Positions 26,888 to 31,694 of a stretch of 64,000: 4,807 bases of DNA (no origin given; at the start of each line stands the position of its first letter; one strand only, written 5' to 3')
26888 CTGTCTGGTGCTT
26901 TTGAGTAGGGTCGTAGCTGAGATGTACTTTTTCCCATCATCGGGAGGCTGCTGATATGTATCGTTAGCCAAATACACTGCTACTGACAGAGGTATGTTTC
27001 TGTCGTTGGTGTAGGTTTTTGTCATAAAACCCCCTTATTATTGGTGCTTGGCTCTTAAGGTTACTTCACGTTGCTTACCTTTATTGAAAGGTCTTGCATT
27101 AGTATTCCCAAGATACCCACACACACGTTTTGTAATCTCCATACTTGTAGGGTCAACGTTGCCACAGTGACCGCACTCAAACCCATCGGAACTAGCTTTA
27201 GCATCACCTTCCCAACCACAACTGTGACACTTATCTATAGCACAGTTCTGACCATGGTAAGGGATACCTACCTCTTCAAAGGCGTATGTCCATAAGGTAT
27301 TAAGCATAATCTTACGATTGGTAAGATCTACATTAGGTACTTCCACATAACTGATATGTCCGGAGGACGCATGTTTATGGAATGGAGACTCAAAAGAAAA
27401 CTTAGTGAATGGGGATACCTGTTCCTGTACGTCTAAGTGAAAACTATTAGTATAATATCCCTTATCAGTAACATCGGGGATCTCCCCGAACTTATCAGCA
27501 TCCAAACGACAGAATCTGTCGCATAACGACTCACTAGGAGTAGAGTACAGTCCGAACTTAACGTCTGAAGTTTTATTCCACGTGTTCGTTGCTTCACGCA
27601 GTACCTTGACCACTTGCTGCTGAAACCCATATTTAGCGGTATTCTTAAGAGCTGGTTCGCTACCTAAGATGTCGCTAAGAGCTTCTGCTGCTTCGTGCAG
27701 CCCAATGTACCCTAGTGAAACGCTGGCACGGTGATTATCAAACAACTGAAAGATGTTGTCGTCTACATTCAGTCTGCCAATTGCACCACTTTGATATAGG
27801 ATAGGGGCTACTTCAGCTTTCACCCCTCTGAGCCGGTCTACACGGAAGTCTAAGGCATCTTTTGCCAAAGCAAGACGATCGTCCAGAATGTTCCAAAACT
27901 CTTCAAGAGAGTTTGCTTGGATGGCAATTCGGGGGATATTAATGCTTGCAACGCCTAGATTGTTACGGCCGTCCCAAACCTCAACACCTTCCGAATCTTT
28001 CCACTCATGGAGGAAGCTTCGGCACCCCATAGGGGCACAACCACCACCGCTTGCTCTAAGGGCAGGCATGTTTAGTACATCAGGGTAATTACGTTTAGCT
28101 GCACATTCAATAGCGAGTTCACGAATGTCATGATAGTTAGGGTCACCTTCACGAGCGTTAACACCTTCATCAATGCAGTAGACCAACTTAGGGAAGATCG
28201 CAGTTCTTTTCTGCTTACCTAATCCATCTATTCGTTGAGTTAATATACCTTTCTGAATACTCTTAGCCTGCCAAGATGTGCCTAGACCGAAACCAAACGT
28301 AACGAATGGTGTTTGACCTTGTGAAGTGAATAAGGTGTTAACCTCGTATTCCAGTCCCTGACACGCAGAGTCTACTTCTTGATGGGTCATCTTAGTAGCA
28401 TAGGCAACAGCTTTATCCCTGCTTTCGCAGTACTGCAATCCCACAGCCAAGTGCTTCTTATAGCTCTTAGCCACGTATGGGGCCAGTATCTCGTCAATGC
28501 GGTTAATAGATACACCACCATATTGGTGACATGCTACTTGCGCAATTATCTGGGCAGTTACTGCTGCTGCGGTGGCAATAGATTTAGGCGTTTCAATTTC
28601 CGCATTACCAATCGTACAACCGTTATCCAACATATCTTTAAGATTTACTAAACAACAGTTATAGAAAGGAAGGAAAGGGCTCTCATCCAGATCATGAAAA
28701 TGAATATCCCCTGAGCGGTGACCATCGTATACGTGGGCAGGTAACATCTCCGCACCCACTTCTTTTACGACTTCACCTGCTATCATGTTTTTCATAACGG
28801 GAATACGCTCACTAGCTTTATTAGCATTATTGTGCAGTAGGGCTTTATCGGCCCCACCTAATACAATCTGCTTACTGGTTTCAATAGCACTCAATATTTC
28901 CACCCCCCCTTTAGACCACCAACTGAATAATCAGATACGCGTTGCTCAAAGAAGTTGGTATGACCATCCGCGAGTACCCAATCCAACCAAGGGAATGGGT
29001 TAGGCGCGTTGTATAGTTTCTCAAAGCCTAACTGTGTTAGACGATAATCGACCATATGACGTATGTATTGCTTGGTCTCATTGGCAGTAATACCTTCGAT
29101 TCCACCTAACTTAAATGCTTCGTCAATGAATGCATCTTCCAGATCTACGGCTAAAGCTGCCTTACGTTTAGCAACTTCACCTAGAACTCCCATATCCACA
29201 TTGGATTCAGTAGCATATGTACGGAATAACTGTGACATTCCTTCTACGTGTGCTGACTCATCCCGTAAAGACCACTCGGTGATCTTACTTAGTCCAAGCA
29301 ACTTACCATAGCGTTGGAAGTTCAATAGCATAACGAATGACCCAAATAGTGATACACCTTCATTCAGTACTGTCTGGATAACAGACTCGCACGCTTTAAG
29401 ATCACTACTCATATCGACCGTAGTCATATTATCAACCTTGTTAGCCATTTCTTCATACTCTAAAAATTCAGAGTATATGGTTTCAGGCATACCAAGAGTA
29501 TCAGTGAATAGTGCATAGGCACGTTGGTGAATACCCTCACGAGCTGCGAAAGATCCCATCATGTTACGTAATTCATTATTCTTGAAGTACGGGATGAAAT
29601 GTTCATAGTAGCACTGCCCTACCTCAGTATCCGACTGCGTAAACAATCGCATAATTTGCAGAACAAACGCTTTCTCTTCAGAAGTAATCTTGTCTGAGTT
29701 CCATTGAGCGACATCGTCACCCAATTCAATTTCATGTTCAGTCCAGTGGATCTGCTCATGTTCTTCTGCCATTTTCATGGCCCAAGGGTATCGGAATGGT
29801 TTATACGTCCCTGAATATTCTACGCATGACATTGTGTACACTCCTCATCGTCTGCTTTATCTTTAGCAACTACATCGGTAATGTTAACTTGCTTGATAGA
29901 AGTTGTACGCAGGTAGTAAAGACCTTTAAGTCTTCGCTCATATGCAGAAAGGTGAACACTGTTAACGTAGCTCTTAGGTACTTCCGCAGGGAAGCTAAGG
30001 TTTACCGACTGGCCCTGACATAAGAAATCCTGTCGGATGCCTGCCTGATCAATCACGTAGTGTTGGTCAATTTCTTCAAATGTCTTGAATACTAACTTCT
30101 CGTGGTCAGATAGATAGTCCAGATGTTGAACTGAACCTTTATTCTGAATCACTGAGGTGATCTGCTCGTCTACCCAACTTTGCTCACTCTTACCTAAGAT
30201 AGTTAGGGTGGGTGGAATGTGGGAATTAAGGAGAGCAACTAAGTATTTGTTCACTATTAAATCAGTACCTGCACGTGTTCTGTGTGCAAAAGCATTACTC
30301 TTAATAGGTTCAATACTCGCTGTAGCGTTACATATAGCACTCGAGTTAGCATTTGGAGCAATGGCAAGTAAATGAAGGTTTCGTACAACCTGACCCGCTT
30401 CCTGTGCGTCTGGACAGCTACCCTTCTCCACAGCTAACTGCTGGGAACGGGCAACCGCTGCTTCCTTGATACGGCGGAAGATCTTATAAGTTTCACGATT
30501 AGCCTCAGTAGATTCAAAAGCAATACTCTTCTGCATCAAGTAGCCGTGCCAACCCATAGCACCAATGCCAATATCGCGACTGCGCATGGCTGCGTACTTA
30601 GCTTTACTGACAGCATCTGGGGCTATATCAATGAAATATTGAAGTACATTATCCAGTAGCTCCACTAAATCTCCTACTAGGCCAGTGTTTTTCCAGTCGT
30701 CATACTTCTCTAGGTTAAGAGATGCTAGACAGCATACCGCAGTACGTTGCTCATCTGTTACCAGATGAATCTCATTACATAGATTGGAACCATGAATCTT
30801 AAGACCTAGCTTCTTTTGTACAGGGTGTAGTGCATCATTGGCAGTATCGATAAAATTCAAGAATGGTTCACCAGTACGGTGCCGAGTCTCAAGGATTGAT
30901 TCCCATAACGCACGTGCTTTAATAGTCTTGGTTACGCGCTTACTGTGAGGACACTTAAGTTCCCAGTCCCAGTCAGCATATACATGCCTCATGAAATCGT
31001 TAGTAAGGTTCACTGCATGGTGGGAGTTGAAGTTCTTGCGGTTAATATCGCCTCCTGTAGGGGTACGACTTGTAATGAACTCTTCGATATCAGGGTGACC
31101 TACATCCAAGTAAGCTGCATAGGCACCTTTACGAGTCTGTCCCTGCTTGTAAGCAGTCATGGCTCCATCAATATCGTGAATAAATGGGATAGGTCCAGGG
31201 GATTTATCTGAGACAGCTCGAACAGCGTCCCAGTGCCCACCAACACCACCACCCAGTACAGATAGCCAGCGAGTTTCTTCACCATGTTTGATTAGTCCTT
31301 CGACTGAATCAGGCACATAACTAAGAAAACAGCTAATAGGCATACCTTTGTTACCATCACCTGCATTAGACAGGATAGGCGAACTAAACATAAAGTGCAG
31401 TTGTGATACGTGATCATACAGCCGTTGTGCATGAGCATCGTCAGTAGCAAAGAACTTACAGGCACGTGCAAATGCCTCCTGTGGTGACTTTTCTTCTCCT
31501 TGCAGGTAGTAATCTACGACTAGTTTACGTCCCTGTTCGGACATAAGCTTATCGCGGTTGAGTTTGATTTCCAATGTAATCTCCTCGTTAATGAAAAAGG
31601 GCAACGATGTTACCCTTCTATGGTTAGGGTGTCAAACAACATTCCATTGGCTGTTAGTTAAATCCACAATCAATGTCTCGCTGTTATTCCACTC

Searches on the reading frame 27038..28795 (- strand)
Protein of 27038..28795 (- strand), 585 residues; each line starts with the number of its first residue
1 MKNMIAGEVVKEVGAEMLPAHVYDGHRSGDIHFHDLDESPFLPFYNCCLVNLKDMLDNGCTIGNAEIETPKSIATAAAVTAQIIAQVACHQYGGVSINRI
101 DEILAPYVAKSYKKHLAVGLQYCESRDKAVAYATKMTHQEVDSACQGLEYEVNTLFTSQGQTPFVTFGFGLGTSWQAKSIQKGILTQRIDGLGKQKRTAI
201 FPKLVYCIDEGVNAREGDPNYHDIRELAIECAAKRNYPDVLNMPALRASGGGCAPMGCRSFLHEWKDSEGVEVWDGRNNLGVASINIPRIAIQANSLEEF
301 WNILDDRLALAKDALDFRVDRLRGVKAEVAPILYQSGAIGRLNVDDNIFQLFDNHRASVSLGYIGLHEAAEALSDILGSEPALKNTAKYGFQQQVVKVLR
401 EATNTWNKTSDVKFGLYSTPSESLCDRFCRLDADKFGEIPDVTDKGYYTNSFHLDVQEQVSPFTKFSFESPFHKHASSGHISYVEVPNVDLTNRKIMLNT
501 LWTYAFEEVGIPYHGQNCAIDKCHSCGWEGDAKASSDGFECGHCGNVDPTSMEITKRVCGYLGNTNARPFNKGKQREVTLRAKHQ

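Call 62: search_protein_families(library=phrogs, proteins=[window:27038-28795:-])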
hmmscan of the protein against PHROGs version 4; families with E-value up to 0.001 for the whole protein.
window:27038-28795:- (585 aa): 4 families
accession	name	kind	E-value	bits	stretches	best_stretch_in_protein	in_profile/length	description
phrog_487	-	moron, auxiliary metabolic gene and host takeover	1.3e-241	804.8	1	2-585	136-713/718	NrdD-like anaerobic ribonucleotide reductase large subunit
phrog_4218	-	DNA, RNA and nucleotide metabolism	2.8e-118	395.8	1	252-584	7-332/333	anaerobic ribonucleoside reductase large subunit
phrog_29160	-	DNA, RNA and nucleotide metabolism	6.4e-27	95.7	1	421-584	2-155/158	anaerobic ribonucleoside reductase large subunit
phrog_26446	-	DNA, RNA and nucleotide metabolism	1.2e-26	94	2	413-542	226-356/761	anaerobic ribonucleoside reductase large subunit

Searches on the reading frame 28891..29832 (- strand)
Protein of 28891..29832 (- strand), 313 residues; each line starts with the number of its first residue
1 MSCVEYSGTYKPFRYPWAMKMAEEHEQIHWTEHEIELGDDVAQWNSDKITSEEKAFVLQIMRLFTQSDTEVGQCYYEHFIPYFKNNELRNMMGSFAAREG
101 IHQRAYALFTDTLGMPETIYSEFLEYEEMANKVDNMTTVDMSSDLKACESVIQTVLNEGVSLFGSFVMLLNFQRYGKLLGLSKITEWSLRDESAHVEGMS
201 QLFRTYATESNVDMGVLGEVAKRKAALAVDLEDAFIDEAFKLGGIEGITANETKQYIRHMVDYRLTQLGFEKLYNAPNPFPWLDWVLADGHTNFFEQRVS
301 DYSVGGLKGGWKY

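Call 62: search_protein_families(library=phrogs, proteins=[window:28891-29832:-])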
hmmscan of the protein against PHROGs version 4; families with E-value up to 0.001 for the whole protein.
window:28891-29832:- (313 aa): 5 families
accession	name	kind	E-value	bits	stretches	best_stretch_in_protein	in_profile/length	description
phrog_86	-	DNA, RNA and nucleotide metabolism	1.3e-78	266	1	9-308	70-391/504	ribonucleoside diphosphate reductase small subunit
phrog_30939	-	DNA, RNA and nucleotide metabolism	6.5e-14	51.7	1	24-273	31-285/977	ribonucleotide reductase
phrog_8368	-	DNA, RNA and nucleotide metabolism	3.3e-09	37.9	1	179-308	2-141/156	aerobic NDP reductase small subunit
phrog_10582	-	DNA, RNA and nucleotide metabolism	5.2e-07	30.1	1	10-133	29-151/255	ribonucleotide reductase class Ia beta subunit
phrog_24856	-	DNA, RNA and nucleotide metabolism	0.00059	20.6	1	23-184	23-190/195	ribonucleotide reductase class Ia beta subunit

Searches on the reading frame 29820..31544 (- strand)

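Call 62: search_protein_families(library=phrogs, proteins=[window:29820-31544:-])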
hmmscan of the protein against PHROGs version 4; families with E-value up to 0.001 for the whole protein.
window:29820-31544:- (574 aa): 10 families
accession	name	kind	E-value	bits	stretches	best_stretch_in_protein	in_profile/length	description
phrog_84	-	DNA, RNA and nucleotide metabolism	8.7e-154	514.9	1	5-573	202-795/975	ribonucleoside-diphosphate reductase large subunit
phrog_3844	-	moron, auxiliary metabolic gene and host takeover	6.9e-54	184.5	2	202-380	83-269/451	NrdA-like aerobic NDP reductase large subunit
phrog_30939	-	DNA, RNA and nucleotide metabolism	4.6e-42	144.9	1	52-556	482-967/977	ribonucleotide reductase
phrog_3987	-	DNA, RNA and nucleotide metabolism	9.6e-36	124.3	2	20-197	166-353/467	ribonucleotide reductase large subunit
phrog_12229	-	DNA, RNA and nucleotide metabolism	2.1e-23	83.6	2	136-261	472-577/577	ribonucleotide reductase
phrog_33412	-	unknown function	1.6e-21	77.6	1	443-558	17-134/140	-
phrog_29665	-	unknown function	5.4e-17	63.2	1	264-397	5-150/150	-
phrog_367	-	DNA, RNA and nucleotide metabolism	1.3e-10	41.2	1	123-426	266-546/701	ribonucleotide reductase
phrog_22953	-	DNA, RNA and nucleotide metabolism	2.6e-10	41.6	1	116-200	22-105/201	ribonucleotide reductase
phrog_6132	-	DNA, RNA and nucleotide metabolism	2.7e-10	41.1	1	28-123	174-276/530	ribonucleotide reductase large subunit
